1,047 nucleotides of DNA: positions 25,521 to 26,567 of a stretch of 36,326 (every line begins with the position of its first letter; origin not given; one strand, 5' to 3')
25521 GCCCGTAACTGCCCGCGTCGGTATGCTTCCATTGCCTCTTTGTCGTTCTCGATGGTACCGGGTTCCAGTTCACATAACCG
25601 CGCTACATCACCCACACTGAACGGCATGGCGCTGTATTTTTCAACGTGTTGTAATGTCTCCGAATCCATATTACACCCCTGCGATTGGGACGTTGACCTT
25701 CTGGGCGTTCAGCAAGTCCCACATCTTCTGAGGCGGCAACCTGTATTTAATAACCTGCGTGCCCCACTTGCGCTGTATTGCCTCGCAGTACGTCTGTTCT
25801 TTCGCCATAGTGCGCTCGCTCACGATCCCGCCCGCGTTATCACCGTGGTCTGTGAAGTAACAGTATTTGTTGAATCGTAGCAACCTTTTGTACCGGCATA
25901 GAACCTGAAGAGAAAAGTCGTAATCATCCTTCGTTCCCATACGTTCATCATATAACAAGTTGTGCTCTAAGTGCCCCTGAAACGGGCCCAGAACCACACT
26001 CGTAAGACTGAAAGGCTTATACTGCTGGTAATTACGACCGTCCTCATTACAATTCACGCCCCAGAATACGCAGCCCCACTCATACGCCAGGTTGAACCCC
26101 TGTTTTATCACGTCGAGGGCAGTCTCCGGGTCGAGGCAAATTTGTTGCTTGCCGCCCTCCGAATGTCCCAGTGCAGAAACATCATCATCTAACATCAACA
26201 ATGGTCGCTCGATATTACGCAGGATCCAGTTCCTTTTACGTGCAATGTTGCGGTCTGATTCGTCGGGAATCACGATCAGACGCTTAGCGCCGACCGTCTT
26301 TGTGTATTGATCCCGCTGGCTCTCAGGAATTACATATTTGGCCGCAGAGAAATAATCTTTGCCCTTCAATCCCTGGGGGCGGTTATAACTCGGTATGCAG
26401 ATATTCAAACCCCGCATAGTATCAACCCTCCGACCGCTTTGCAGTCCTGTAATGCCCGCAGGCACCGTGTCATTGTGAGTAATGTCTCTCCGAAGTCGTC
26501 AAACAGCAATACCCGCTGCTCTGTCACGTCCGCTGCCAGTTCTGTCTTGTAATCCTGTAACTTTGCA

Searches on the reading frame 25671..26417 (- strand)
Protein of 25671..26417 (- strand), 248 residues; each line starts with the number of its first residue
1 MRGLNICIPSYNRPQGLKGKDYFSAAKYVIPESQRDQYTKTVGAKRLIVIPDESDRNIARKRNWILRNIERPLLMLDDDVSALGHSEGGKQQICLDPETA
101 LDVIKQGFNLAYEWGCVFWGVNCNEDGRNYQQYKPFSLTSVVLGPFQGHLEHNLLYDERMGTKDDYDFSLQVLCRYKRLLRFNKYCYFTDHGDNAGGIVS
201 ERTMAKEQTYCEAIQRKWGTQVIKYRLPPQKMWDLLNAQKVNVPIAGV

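Call 3: search_protein_families(library=pfam, proteins=[window:25671-26417:-], max_evalue=1)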
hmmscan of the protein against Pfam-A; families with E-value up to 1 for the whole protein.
window:25671-26417:- (248 aa): 1 family
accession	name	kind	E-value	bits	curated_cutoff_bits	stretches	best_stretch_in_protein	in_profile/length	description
PF20691.3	TAGT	-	3.7e-13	50.3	27.5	1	6-197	3-205/205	TET-Associated Glycosyltransferase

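Call 4: search_protein_families(library=phrogs, proteins=[window:25671-26417:-], max_evalue=0.1)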
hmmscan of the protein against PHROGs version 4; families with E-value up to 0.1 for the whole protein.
window:25671-26417:- (248 aa): 1 family
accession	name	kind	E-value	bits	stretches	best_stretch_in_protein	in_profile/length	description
phrog_842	-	other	7.2e-20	72.9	1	4-222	5-229/270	beta-glucosyl-HMC-alpha-glucosyltransferase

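Call 13: find_homologous_proteins(query=window:25671-26417:-)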
Query window:25671-26417:- (248 aa): 314 proteins with E <= 0.001 among 413 candidates; the best 120 are listed.
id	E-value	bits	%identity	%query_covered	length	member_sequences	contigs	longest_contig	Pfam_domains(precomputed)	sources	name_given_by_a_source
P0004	3.2e-171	586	100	100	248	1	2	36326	PF20691.4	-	-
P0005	1.0e-130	453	81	99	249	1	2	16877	PF20691.4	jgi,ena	-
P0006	2.3e-127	442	76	100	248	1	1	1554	PF20691.4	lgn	-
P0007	1.5e-102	361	63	99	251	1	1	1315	PF20691.4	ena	-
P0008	1.6e-102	361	66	99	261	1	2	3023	PF20691.4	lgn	-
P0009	4.9e-102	359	64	99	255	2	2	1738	PF20691.4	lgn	-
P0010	6.0e-102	359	65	99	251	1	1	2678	PF20691.4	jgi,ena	-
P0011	1.1e-101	358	62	99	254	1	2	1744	PF20691.4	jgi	-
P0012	1.4e-101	357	63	99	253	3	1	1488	PF20691.4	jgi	-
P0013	1.5e-101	357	63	100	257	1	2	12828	PF20691.4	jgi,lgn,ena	-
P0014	7.8e-101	355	63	98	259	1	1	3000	PF20691.4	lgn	-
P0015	1.1e-100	354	63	99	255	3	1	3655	PF20691.4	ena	-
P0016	2.2e-100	353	64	100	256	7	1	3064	PF20691.4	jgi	jgi:hypothetical protein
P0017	2.7e-100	353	64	100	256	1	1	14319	PF20691.4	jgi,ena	-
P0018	3.2e-100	353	64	99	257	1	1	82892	PF20691.4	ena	-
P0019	5.3e-100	352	61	99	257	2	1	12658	PF20691.4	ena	-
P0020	1.7e-99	351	61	99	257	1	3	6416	PF20691.4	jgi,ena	-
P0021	4.3e-99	349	63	98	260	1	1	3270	PF20691.4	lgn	-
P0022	5.2e-99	349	62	100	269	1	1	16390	PF20691.4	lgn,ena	-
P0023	5.6e-99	349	61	99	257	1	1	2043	PF20691.4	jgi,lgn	-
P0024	5.8e-99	349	63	99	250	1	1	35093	PF20691.4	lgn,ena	-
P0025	1.0e-98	348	63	99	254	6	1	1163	PF20691.4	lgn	-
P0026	1.1e-98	348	64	99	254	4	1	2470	PF20691.4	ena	-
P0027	1.8e-98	347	62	100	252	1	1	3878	PF20691.4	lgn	-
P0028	2.0e-98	347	64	99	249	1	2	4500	PF20691.4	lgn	-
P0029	3.6e-98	346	63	100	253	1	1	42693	PF20691.4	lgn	-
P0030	5.5e-98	346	63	99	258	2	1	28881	PF20691.4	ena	-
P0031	6.0e-98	345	61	100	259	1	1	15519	PF20691.4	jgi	-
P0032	7.2e-98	345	61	99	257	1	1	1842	PF20691.4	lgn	-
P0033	7.5e-98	345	62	99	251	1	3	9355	PF20691.4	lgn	-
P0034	1.1e-97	345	62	99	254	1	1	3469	PF20691.4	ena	-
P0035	3.5e-97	343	62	99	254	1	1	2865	PF20691.4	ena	-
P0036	5.1e-97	342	61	100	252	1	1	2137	PF20691.4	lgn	-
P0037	6.2e-97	342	60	99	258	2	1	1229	PF20691.4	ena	-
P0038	1.4e-96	341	62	99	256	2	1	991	PF20691.4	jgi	jgi:hypothetical protein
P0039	4.7e-96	339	60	99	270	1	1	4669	PF20691.4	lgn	-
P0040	9.3e-96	338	61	99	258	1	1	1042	PF20691.4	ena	-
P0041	1.2e-95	338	62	99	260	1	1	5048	PF20691.4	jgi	jgi:hypothetical protein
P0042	2.7e-95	337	59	99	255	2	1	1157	PF20691.4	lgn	-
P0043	3.3e-95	336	59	100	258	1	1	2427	PF20691.4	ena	-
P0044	3.4e-95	336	61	96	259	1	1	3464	PF20691.4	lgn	-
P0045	3.7e-95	336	60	100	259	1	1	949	PF20691.4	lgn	-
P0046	5.8e-94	332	59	98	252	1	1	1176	PF20691.4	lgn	-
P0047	7.5e-94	332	60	100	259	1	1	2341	PF20691.4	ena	-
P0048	7.6e-94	332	59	99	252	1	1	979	PF20691.4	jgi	jgi:hypothetical protein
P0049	1.4e-93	331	61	99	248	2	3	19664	PF20691.4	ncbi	-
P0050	1.7e-93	331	57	100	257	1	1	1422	PF20691.4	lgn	-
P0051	6.0e-93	329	61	99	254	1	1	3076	PF20691.4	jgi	jgi:hypothetical protein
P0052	6.1e-93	329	61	99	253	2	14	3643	PF20691.4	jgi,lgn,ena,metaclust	metaclust:\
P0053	6.3e-93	329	61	99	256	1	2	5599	PF20691.4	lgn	-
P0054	6.5e-93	329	58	99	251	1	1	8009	PF20691.4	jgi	jgi:hypothetical protein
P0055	6.7e-93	329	62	99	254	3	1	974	PF20691.4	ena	-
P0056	7.4e-92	326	57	99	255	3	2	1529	PF20691.4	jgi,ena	-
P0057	1.7e-91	324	59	100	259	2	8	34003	PF20691.4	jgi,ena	-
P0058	2.7e-91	324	59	99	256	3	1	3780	PF20691.4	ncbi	-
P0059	3.5e-91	323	58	99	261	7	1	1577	PF20691.4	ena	-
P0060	2.1e-90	321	59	99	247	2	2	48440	PF20691.4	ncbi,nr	ncbi:MAG: hypothetical protein A4E73_02411 [Syntrophaceae bacterium PtaU1.Bin231]|nr:MAG: hypothetic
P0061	4.4e-90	320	55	99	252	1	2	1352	PF20691.4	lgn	-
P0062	5.6e-90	319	58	99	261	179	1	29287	PF20691.4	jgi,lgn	-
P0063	6.4e-90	319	57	99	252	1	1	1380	PF20691.4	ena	-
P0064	2.2e-89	317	60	99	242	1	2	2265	PF20691.4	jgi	-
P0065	2.4e-89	317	56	99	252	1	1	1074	PF20691.4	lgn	-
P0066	3.0e-89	317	56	99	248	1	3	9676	PF20691.4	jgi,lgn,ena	-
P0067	4.7e-89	316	58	100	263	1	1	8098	PF20691.4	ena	-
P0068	4.9e-89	316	59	100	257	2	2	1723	PF20691.4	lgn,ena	-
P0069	9.4e-89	315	54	99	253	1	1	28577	PF20691.4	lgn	-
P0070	1.6e-88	315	56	99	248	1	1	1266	PF20691.4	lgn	-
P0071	2.4e-88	314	54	99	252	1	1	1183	PF20691.4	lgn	-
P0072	3.7e-88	313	58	99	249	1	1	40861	PF20691.4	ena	-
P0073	4.4e-88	313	55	99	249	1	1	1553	PF20691.4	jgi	jgi:hypothetical protein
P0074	5.0e-88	313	54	99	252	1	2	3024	PF20691.4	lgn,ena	-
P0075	6.5e-88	313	54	99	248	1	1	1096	PF20691.4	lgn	-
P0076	7.0e-88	312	56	99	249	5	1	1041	PF20691.4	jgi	jgi:hypothetical protein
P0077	7.5e-88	312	54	99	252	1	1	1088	PF20691.4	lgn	-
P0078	8.8e-88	312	54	99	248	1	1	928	PF20691.4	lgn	-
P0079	9.6e-88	312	54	99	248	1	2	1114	PF20691.4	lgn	-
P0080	9.8e-88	312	55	99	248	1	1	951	PF20691.4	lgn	-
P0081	1.1e-87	312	53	99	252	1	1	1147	PF20691.4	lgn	-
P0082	1.2e-87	312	55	99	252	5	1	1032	PF20691.4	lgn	-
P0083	1.4e-87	312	54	99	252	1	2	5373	PF20691.4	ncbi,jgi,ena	jgi:hypothetical protein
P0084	1.5e-87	311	53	99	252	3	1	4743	PF20691.4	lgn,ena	-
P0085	1.5e-87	311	57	98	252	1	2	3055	PF20691.4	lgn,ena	-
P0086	1.9e-87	311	57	99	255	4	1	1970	PF20691.4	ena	-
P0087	2.5e-87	311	52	99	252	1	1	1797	PF20691.4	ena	-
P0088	3.2e-87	310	54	99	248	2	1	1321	PF20691.4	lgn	-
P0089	5.2e-87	310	56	100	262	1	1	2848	PF20691.4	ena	-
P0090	5.3e-87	310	54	99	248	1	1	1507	PF20691.4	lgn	-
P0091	5.4e-87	310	55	99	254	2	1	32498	PF20691.4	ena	-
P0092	7.7e-87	309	59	99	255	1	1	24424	PF20691.4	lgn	-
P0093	9.5e-87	309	54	99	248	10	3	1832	PF20691.4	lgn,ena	-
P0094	1.0e-86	309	53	99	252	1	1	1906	PF20691.4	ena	-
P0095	1.0e-86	309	54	99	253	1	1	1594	PF20691.4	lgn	-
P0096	1.1e-86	309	53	99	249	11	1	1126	PF20691.4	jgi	jgi:hypothetical protein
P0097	1.9e-86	308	58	92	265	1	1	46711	PF20691.4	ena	-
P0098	1.9e-86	308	53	99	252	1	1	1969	PF20691.4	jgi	jgi:hypothetical protein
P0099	1.9e-86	308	56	99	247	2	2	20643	PF20691.4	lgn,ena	-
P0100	2.0e-86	308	54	99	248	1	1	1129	PF20691.4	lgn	-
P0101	2.0e-86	308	53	99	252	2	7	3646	PF20691.4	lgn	-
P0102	2.4e-86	307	55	99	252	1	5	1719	PF20691.4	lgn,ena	-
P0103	2.9e-86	307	57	98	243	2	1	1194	PF20691.4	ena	-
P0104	3.2e-86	307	56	99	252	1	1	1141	PF20691.4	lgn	-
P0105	3.9e-86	307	56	99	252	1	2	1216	PF20691.4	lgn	-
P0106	6.2e-86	306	55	99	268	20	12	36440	PF20691.4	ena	-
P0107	7.1e-86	306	58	100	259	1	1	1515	PF20691.4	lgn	-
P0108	8.9e-86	306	54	99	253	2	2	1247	PF20691.4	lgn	-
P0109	8.9e-86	306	54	99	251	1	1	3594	PF20691.4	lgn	-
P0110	1.0e-85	305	56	99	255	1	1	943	PF20691.4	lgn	-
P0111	1.2e-85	305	54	99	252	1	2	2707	PF20691.4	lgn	-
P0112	1.9e-85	305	56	99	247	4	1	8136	PF20691.4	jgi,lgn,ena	jgi:hypothetical protein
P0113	2.4e-85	304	57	99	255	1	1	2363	PF20691.4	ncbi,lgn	-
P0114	2.6e-85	304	52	99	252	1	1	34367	PF20691.4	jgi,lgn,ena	jgi:hypothetical protein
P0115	3.0e-85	304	58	99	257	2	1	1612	PF20691.4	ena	-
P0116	3.0e-85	304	52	99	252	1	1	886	PF20691.4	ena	-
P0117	3.0e-85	304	54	99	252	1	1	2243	PF20691.4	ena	-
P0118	3.1e-85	304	56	99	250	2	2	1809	PF20691.4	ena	-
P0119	3.4e-85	304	54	99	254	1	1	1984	PF20691.4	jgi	-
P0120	4.4e-85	303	57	99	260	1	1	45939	PF20691.4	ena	-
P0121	5.2e-85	303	54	99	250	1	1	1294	PF20691.4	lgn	-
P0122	6.1e-85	303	53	99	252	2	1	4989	PF20691.4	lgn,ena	-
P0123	6.4e-85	303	54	100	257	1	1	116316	PF20691.4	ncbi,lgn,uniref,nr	ncbi:hypothetical protein [Fodinibius sp.]|uniref:GREB1-related protein n=1 Tax=Fodinibius sp. TaxID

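Call 14: find_encoding_contigs(protein=P0005, flank=8000, max_places=3)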
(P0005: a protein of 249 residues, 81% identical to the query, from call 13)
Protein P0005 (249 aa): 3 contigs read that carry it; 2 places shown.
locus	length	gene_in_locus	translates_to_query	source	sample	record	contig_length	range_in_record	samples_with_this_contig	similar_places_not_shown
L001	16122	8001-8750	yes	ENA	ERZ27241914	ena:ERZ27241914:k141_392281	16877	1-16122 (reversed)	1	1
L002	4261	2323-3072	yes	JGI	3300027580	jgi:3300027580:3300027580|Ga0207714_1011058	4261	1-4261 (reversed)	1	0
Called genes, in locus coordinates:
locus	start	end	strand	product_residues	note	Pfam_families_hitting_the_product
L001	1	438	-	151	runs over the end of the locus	-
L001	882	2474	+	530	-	PF13495:Phage_int_SAM_4 (weak), PF00589:Phage_integrase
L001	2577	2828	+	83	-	-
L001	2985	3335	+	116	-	PF12728:HTH_17 (weak)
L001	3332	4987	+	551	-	PF12965:DUF3854, PF13481:AAA_25, PF12802:MarR_2 (weak), PF12840:HTH_20 (weak)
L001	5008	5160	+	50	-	-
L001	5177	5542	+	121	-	-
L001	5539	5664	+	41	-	-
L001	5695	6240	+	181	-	-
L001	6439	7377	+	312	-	-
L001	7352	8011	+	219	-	-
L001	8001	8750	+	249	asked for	PF20691:TAGT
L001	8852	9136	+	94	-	-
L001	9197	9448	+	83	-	-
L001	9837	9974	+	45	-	-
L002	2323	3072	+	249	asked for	PF20691:TAGT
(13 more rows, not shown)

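Call 15: find_encoding_contigs(protein=P0018, flank=8000, max_places=2)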
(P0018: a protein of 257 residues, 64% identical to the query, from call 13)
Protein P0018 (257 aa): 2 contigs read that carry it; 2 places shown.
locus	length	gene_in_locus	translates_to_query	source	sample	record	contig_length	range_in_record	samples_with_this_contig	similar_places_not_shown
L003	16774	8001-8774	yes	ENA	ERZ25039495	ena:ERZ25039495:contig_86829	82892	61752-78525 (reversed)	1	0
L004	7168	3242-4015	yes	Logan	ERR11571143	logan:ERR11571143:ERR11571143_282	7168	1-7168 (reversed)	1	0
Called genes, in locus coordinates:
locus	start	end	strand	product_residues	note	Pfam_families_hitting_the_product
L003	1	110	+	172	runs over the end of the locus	-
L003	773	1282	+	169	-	PF14791:DNA_pol_B_thumb (weak)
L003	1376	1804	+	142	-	PF00436:SSB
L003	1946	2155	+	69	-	-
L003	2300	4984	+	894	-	PF02384:N6_Mtase, PF07669:Eco57I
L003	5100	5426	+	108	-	-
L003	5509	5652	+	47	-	-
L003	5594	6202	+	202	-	-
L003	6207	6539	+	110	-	-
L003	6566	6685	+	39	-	-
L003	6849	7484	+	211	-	PF02195:ParB_N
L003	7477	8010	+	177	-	PF00156:Pribosyltran (weak)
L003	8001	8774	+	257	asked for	PF20691:TAGT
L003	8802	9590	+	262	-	-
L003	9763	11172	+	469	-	-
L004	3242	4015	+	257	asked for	PF20691:TAGT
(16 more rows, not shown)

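Call 36: find_related_loci(query=A1, collection=viral_contigs, flank=8000)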
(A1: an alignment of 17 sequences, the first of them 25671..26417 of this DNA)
Query A1 (248 aa) in viral_contigs; peptide patterns used: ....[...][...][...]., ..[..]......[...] (x = any residue, [..] = any of these).
97 stretches matched a pattern; 56 encode a relative of the query (tblastn E <= 1e-3); 56 distinct loci.
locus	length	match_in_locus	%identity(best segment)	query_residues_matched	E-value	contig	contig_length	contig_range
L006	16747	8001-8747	63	4-248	8e-107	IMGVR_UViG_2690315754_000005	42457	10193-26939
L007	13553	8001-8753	64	2-248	1e-105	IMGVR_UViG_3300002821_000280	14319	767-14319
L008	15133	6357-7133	61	1-248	1e-104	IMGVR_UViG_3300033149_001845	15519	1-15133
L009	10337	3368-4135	60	4-248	3e-102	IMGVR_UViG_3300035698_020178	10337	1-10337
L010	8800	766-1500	63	4-248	5e-101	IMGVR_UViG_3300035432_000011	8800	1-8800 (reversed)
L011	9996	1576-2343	60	4-248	7e-100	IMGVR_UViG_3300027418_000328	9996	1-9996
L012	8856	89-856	59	4-248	2e-99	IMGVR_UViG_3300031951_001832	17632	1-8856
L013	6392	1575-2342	59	4-248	1e-99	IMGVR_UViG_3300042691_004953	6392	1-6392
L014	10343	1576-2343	59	4-248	2e-99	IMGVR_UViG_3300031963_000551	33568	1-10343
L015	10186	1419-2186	59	4-248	3e-99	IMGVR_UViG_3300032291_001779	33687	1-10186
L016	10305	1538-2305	58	4-248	7e-99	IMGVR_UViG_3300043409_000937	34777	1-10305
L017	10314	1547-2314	60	4-248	2e-98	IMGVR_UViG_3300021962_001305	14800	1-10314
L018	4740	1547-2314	59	4-248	2e-98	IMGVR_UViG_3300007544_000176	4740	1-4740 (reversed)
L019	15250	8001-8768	59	4-248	3e-98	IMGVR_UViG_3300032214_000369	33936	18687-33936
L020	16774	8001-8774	59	1-248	6e-98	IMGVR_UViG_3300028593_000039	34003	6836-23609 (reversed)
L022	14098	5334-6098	57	4-248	5e-92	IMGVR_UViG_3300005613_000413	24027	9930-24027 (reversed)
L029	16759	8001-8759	56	4-248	5e-89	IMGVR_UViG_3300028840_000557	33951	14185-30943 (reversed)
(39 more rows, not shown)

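Call 37: find_related_loci(query=A1, collection=genome_contigs, flank=10000)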
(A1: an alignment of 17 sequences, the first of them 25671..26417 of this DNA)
Query A1 (248 aa) in genome_contigs; peptide patterns used: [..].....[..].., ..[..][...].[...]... (x = any residue, [..] = any of these).
168 stretches matched a pattern; 2 encode a relative of the query (tblastn E <= 1e-3); 2 distinct loci.
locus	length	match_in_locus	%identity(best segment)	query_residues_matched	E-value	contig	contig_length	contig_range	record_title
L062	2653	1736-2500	57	4-248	4e-101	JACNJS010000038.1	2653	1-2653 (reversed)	MAG: Bacteroidetes bacterium isolate NIOZ-UU40 NIOZ-UU_NODE_60152_length_2653_cov_15.5166, whole genome shotgun sequence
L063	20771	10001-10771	54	1-248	3e-91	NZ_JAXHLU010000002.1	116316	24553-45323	MAG: Fodinibius sp. isolate Salar_de_Ascotan_soil_MAG_ASO32 contig_244_polypolish, whole genome shotgun sequence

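Call 41: search_dna_similar(query=window:25671-26417:-, collection=phages, mode=protein, max_rows=40)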
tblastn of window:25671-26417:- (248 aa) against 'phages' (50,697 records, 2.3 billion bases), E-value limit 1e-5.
Records with a match: 59; places in all: 59; records where one place covers at least 80% of the query: 3.
Best place of each record, by identity: <60% 59.
By first word of the organism name: Microbacterium 56; Clostridium 2; Streptococcus 1.
By host as written in the record: Microbacterium foliorum NRRL B-24224 27; Microbacterium paraoxydans NWU1 14; Microbacterium foliorum NRRL B-24224 SEA 7; Microbacterium sp. 3; Clostridium_AP sp000509125 DA266 2; Microbacterium paraoxydans NRRL B-14843 2; Microbacterium foliorum NRRL B-2424 SEA 2; Streptococcus marmotae HTS5 1; and 1 more.
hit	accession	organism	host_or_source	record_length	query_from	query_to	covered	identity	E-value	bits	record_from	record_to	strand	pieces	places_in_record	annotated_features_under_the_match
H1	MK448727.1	Streptococcus phage Javan291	Streptococcus marmotae HTS5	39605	4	225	90%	35.6%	2e-30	124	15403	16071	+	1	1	hypothetical protein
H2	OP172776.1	Clostridium phage CS266P2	Clostridium_AP sp000509125 DA266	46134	6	224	88%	33.6%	1e-31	127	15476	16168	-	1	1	hypothetical protein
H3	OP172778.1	Clostridium phage CS266P4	Clostridium_AP sp000509125 DA266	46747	6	224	88%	33.6%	1e-31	127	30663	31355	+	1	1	hypothetical protein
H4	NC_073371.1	Microbacterium phage ClearAsMud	Microbacterium foliorum NRRL B-24224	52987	62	223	65%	29.4%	7e-9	61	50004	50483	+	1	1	87: glycosyltransferase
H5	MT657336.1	Microbacterium phage ClearAsMud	Microbacterium foliorum NRRL B-24224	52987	62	223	65%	29.4%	7e-9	61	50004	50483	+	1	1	87: glycosyltransferase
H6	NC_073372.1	Microbacterium phage NoodlelyBoi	Microbacterium foliorum NRRL B-24224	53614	62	223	65%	29.4%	7e-9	61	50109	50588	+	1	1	84: glycosyltransferase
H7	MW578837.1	Microbacterium phage NoodlelyBoi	Microbacterium foliorum NRRL B-24224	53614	62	223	65%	29.4%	7e-9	61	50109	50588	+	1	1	84: glycosyltransferase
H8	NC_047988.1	Microbacterium phage Metamorphoo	Microbacterium paraoxydans NWU1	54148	62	223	65%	28.8%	3e-8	60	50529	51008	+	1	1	85: glycosyltransferase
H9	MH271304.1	Microbacterium phage Metamorphoo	Microbacterium paraoxydans NWU1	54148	62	223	65%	28.8%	3e-8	60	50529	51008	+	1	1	85: glycosyltransferase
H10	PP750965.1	Microbacterium phage Crisis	Microbacterium foliorum NRRL-24224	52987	62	223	65%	28.8%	3e-8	59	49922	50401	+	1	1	85: glycosyltransferase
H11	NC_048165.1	Microbacterium phage Fireman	Microbacterium paraoxydans NWU1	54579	62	223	65%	28.8%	4e-8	59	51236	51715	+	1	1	88: glycosyltransferase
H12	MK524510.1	Microbacterium phage Fireman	Microbacterium paraoxydans NWU1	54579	62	223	65%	28.8%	4e-8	59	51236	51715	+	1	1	88: glycosyltransferase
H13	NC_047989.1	Microbacterium phage RobsFeet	Microbacterium paraoxydans NWU1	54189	62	223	65%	28.8%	5e-8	59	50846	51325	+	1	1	91: glycosyltransferase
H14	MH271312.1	Microbacterium phage RobsFeet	Microbacterium paraoxydans NWU1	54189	62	223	65%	28.8%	5e-8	59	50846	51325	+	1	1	91: glycosyltransferase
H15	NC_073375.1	Microbacterium phage Jayden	Microbacterium paraoxydans NWU1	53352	62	223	65%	28.8%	5e-8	59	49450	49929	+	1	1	84: glycosyltransferase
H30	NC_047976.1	Microbacterium phage Paschalis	Microbacterium foliorum NRRL B-24224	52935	62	223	65%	28.2%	2e-8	60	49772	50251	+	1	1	84: glycosyltransferase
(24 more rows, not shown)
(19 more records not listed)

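Call 48: get_annotated_region(hit=H30, flank=4500)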
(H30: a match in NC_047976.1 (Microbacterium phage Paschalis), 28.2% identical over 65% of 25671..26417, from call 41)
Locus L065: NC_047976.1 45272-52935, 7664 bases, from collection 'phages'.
description: Microbacterium phage Paschalis, complete genome.
organism: Microbacterium phage Paschalis (NCBI taxid 2992928)
taxonomy: Viruses; Duplodnaviria; Heunggongvirae; Uroviricota; Caudoviricetes; Quhwahvirus; Quhwahvirus paschalis
host: Microbacterium foliorum NRRL B-24224; source: soil; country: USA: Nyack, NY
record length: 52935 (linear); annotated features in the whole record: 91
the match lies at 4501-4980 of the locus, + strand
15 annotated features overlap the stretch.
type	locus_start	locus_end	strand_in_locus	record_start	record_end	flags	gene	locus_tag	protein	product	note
CDS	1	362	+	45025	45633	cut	76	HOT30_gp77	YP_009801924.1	hypothetical protein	-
CDS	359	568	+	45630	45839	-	77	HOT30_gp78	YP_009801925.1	hypothetical protein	-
CDS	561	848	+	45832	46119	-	78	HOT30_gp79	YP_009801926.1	hypothetical protein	-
CDS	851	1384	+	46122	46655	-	79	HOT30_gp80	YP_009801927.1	hypothetical protein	-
CDS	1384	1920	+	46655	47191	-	80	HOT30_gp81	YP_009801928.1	hypothetical protein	-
CDS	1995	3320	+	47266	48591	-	81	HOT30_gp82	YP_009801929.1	glycosyltransferase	-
CDS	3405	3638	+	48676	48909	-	82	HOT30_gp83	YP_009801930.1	RNA polymerase sigma factor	-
CDS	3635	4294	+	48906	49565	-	83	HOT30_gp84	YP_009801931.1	ParB-like partition protein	-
CDS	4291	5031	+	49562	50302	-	84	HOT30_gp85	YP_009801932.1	glycosyltransferase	-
CDS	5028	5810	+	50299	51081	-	85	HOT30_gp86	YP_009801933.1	UDP-glucose dehydrogenase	-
CDS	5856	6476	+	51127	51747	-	86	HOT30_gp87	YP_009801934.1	AAA-ATPase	-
CDS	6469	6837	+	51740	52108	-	87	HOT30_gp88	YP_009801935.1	hypothetical protein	-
CDS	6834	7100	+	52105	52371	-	88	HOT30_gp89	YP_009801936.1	hypothetical protein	-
CDS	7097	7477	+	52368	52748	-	89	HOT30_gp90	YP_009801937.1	hypothetical protein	-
CDS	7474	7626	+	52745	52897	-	90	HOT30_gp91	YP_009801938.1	hypothetical protein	-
